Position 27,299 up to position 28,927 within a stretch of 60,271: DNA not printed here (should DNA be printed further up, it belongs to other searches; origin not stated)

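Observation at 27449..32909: HAO-family octahaem cytochrome linked to a 16-haem/cytochrome-b quinol module and directly followed by an ammonium transporter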

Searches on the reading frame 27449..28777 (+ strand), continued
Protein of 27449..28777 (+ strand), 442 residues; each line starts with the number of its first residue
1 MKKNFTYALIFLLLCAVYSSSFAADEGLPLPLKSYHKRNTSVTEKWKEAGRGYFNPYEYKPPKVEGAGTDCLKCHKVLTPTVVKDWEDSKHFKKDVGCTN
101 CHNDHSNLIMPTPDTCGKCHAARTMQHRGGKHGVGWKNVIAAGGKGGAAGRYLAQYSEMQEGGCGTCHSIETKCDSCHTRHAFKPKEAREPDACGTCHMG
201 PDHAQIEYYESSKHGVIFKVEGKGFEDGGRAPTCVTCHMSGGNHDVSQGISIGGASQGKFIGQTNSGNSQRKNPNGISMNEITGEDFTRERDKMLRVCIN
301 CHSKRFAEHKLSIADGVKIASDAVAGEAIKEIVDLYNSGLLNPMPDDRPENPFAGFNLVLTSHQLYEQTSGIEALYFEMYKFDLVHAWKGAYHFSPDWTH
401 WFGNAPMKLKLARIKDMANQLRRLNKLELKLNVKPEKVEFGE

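Call 30: find_related_loci(query=A1, collection=genome_contigs, flank=10000)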
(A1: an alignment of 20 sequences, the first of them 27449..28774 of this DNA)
Query A1 (442 aa) in genome_contigs; peptide patterns used: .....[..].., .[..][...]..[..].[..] (x = any residue, [..] = any of these).
376 stretches matched a pattern; 333 encode a relative of the query (tblastn E <= 1e-3); the best 80 are kept; 80 distinct loci.
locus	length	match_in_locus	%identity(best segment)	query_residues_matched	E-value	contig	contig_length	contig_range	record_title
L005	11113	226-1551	89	1-442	0e+0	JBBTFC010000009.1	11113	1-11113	MAG: Deltaproteobacteria bacterium isolate H14-bin053_1 H14_bin053_1_000000000009, whole genome shotgun sequence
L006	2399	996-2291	75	9-440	0e+0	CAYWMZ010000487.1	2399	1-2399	MAG TPA_asm: uncultured Desulfocapsa sp. isolate SRP128015_co3_85 genome assembly, contig: NODE_76489_length_2399_cov_4.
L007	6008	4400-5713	72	5-442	0e+0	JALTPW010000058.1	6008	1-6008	MAG: Chromatiales bacterium isolate S140_maxbin2_scaf2bin.116 S140_NODE_11249_length_6008_cov_5.585275, whole genome sho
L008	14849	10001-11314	69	5-442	0e+0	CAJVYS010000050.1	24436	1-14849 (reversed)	MAG TPA_asm: uncultured Gammaproteobacteria bacterium isolate DRR093004_bin.26_MetaBAT_v2.12.1_MAG genome assembly, cont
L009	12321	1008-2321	68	5-442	0e+0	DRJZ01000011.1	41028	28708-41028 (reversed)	MAG TPA_asm: Acidiferrobacteraceae bacterium isolate HyVt-429 HyVt-429_k95_113482, whole genome shotgun sequence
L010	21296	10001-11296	62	9-435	1e-176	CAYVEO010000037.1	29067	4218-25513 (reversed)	MAG TPA_asm: uncultured Planctomycetia bacterium isolate SRP090828_co3_47 genome assembly, contig: NODE_223_length_29067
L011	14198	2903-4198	61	8-435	6e-176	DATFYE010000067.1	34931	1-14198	MAG TPA_asm: Syntrophorhabdales bacterium isolate SMAG_U9535 k141_679276, whole genome shotgun sequence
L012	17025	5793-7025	59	28-438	3e-164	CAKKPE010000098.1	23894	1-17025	bacterium isolate Hainich-H32-bin143-1 genome assembly, contig: H32-bin143_1_Hain_PNK108_H32_02um_1066_length_23894_cov_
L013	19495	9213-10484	58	13-436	2e-163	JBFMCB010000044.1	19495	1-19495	MAG: Chloroflexota bacterium isolate MAG180 MAG180_44, whole genome shotgun sequence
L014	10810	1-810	76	173-442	2e-145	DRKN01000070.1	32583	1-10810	MAG TPA_asm: Gammaproteobacteria bacterium isolate HyVt-441 HyVt-441_k145_245721, whole genome shotgun sequence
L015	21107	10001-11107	49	71-428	3e-114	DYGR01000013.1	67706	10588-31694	MAG TPA_asm: Candidatus Methanoperedens nitroreducens isolate BE2012_43_12 Afr_mines_BE2012_238_length_67706_cov_5_41227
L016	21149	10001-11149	47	71-441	5e-110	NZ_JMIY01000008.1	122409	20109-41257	Candidatus Methanoperedens nitroreducens strain ANME-2d ANME2D_Contig_8.8, whole genome shotgun sequence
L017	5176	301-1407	48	71-428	4e-109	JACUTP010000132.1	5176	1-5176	MAG: Candidatus Methanoperedenaceae archaeon isolate Kmv03 NODE_7454_length_5176_cov_104.487795, whole genome shotgun se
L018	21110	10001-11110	46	71-428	1e-107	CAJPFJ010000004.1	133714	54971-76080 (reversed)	Methanosarcinales archaeon isolate METP1 genome assembly, contig: CONTIG_4, whole genome shotgun sequence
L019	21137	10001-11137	46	66-434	3e-107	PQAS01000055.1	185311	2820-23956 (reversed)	MAG: Candidatus Methanoperedenaceae archaeon isolate FeB_1 FeB1_55, whole genome shotgun sequence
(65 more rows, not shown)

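Call 59: find_encoding_contigs(protein=P0003, flank=10000, max_places=1)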
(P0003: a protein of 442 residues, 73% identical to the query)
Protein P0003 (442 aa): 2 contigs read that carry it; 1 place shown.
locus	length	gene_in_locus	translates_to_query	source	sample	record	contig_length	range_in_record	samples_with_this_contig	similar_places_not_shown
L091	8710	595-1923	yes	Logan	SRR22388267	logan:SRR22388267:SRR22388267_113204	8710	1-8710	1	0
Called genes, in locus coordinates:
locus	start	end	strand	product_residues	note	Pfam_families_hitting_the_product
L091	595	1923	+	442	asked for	PF13435:Cytochrome_C554 (faint), PF14537:Cytochrom_c3_2 (faint), PF13447:Multi-haem_cyto, PF14522:Cytochrome_C7 (weak)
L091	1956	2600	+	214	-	PF14522:Cytochrome_C7 (faint), PF13435:Cytochrome_C554 (weak)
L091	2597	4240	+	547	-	PF02085:Cytochrom_CIII (faint), PF03264:Cytochrom_NNT (faint), PF14522:Cytochrome_C7 (faint), PF09699:Paired_CXXCH_1 (faint), PF14537:Cytochrom_c3_2 (faint), PF01292:Ni_hydr_CYTB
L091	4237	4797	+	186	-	PF09699:Paired_CXXCH_1 (faint), PF14522:Cytochrome_C7 (faint), PF14537:Cytochrom_c3_2 (weak)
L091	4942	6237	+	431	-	PF00909:Ammonium_transp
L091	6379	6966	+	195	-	-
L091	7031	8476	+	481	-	PF01145:Band_7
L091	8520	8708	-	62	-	?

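Call 60: find_encoding_contigs(protein=P0007, flank=10000, max_places=1)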
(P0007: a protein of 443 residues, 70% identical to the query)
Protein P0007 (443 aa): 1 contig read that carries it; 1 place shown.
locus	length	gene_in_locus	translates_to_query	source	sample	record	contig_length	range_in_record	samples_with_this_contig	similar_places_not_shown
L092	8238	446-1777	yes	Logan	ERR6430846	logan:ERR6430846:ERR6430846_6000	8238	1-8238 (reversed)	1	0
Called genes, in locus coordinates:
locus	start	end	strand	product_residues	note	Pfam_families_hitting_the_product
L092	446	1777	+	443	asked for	PF09699:Paired_CXXCH_1 (faint), PF14522:Cytochrome_C7 (weak), PF14537:Cytochrom_c3_2 (weak), PF13447:Multi-haem_cyto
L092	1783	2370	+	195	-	PF22113:Mtrc-MtrF_II-IV_dom (faint), PF14522:Cytochrome_C7 (faint), PF09699:Paired_CXXCH_1 (faint), PF13435:Cytochrome_C554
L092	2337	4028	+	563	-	PF14537:Cytochrom_c3_2 (faint), PF02085:Cytochrom_CIII (faint), PF03264:Cytochrom_NNT (faint), PF09699:Paired_CXXCH_1 (faint), PF14522:Cytochrome_C7 (faint), PF01292:Ni_hydr_CYTB (weak)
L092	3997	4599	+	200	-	PF22113:Mtrc-MtrF_II-IV_dom (faint), PF09699:Paired_CXXCH_1 (faint), PF14537:Cytochrom_c3_2 (weak)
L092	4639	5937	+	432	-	PF00909:Ammonium_transp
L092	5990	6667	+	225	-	-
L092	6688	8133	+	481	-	PF01145:Band_7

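Call 63: predict_structure(alignment_id=A1)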
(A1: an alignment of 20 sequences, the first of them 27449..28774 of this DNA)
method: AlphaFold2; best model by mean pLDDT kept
length: 442 residues; sequences in the alignment: 20
mean_pLDDT: 64.9   pTM: 0.61
mean pLDDT of the five models: 64.9, 61.9, 60.0, 55.6, 53.8
residues with pLDDT >= 90: 36; 70-90: 160; 50-70: 134; < 50: 112
segments of 3 or more residues with pLDDT < 50: 20-41, 143-151, 175-185, 187-252
pLDDT, mean of each block of 10 residues (from residue 1): 78 74 33 38 53 65 68 72 65 78 71 69 65 54 46 61 53 46 44 39 35 36 42 36 41 67 84 81 84 71 66 78 88 92 82 72 69 88 77 63 76 94 92 71 45
secondary structure, 60 per line:
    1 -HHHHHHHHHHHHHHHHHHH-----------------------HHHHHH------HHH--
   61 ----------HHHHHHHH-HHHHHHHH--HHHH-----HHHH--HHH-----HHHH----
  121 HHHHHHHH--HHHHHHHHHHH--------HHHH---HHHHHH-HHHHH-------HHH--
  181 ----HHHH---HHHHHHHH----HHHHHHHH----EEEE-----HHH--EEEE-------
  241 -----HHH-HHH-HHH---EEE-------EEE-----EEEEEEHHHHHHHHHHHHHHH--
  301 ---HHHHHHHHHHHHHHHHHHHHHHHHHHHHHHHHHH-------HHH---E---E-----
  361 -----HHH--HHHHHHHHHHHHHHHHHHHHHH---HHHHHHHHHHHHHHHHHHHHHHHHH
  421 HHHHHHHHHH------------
elements in order: H2-20 H44-49 H71-78 H80-87 H90-93 H99-102 H113-116 H121-128 H131-141 H150-153 H157-162 H164-168 H185-188 H192-199 H204-211 E216-219 E230-233 E260-262 E270-272 E278-283 H284-298 H304-337 H371-392 H396-430

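Call 73: find_related_loci(query=window:27449-28774:+, collection=metagenome_contigs, flank=8000)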
Query window:27449-28774:+ (442 aa) in metagenome_contigs; peptide patterns used: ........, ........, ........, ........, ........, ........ (x = any residue, [..] = any of these).
43 stretches matched a pattern; 4 encode a relative of the query (tblastn E <= 1e-3); 4 distinct loci.
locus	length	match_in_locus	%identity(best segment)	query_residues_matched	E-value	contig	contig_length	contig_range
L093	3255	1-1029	89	100-442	0e+0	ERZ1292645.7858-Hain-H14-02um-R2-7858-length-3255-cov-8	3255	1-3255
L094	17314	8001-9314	69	5-442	0e+0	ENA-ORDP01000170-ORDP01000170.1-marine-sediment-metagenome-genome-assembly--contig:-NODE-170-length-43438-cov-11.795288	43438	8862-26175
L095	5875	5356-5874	64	5-177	2e-72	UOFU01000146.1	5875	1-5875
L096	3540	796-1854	28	64-403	9e-33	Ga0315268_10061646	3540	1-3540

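Call 87: search_protein_families(library=pfam, proteins=[L010:6760-7842:+, L010:7890-8987:+, L010:9373-9888:-, L010:11371-12336:+, L010:12365-13318:-, L011:424-2607:+, L011:4440-5075:-, L011:5125-6507:-, L011:6500-7348:-, L011:7305-8117:-], max_evalue=0.0001)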
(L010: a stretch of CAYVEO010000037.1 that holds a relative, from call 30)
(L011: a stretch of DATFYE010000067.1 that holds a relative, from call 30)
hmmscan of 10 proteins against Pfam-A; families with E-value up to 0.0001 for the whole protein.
L010:6760-7842:+ (360 aa): 1 family
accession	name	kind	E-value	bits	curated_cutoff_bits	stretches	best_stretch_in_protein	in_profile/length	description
PF03739.19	LptF_LptG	-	2.8e-81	273.7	27.9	1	7-358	2-353/353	Lipopolysaccharide export system permease LptF/LptG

L010:7890-8987:+ (365 aa): 1 family
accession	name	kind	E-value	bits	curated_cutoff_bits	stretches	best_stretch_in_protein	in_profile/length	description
PF03739.19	LptF_LptG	-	1.8e-76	257.9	27.9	1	6-360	1-351/353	Lipopolysaccharide export system permease LptF/LptG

L010:9373-9888:- (171 aa): 1 family
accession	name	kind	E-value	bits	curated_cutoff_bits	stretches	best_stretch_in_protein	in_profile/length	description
PF01894.22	UPF0047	-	3.2e-37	127.7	27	1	52-168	1-117/117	Uncharacterised protein family UPF0047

L010:11371-12336:+ (321 aa): 1 family
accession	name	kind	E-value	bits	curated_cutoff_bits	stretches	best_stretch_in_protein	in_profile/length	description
PF01207.24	Dus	-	7.1e-77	259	20.4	1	14-315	1-303/311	Dihydrouridine synthase (Dus)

L010:12365-13318:- (317 aa): 2 families
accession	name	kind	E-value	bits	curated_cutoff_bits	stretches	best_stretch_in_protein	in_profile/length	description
PF21189.3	PHA02142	-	5.9e-21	75.2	27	1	7-86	3-91/92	PHA02142 OB-fold domain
PF09414.15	RNA_ligase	-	5e-20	72.8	27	1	146-308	2-170/171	RNA ligase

L011:424-2607:+ (727 aa): 1 family
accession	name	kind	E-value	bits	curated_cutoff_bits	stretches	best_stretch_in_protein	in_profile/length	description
PF00141.28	peroxidase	-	3.3e-70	237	27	2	71-386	11-236/237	Peroxidase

L011:4440-5075:- (211 aa): 2 families
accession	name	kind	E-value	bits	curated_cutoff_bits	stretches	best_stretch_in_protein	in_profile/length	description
PF02310.24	B12-binding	-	1.2e-24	86.8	32.1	1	90-198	2-116/121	B12 binding domain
PF02607.22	B12-binding_2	-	8.1e-15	55.2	23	1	5-75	3-73/74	B12 binding domain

L011:5125-6507:- (460 aa): 1 family
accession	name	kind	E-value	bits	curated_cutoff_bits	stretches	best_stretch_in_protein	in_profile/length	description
PF01208.23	URO-D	-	2.7e-18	66.6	23.9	1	174-388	129-345/346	Uroporphyrinogen decarboxylase (URO-D)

L011:6500-7348:- (282 aa): 4 families
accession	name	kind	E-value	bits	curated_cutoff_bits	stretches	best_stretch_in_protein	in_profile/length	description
PF00005.33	ABC_tran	-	4.2e-29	102.3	25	1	34-194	1-136/137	ABC transporter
PF13304.12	AAA_21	-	5.4e-10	40.3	27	0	46-66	1-21/304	AAA domain, putative AbiEii toxin, Type IV TA system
PF12399.14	BCA_ABC_TP_C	-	1.6e-08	34.4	25.5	1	245-269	2-26/27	Branched-chain amino acid ATP-binding cassette transporter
PF13476.12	AAA_23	-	7.4e-06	27.2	27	1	26-65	2-40/201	AAA domain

L011:7305-8117:- (270 aa): 3 families
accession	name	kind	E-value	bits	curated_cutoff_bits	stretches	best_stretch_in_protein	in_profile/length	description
PF00005.33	ABC_tran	-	1.4e-24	87.7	25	1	26-172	2-134/137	ABC transporter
PF13304.12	AAA_21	-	2.6e-10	41.3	27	1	143-193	234-287/304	AAA domain, putative AbiEii toxin, Type IV TA system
PF02463.25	SMC_N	-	1.4e-05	25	40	0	34-190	23-184/220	RecF/RecN/SMC N terminal domain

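Call 96: list_cluster_members(proteins=[window:27449-28774:+, window:31596-32906:+, window:33671-35110:+])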
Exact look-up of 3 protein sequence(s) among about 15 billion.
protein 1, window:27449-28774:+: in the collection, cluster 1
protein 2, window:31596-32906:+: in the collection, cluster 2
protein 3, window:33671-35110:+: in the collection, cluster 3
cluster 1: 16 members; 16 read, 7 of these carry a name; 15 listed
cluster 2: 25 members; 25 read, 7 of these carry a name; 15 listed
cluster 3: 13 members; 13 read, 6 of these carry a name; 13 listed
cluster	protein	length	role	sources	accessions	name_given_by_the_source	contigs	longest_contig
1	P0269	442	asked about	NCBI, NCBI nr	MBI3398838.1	MAG: cytochrome c3 family protein [Deltaproteobacteria bacterium] | cytochrome c3 family protein [Deltaproteobacteria bacterium]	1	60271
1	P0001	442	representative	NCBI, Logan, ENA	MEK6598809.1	MAG: multiheme c-type cytochrome [Deltaproteobacteria bacterium]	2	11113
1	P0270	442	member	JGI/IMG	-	hydroxylamine dehydrogenase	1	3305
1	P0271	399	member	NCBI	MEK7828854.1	MAG: multiheme c-type cytochrome, partial [Deltaproteobacteria bacterium]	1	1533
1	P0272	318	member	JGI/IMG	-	hypothetical protein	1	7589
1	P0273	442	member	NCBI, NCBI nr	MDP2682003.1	MAG: multiheme c-type cytochrome [Deltaproteobacteria bacterium] | multiheme c-type cytochrome [Deltaproteobacteria bacterium]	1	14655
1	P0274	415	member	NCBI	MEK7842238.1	MAG: multiheme c-type cytochrome, partial [Deltaproteobacteria bacterium]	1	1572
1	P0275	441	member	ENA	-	-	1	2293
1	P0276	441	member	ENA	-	-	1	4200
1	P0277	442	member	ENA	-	-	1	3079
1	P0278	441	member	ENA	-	-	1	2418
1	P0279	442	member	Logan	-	-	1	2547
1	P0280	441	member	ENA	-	-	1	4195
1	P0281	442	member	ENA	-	-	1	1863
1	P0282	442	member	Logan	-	-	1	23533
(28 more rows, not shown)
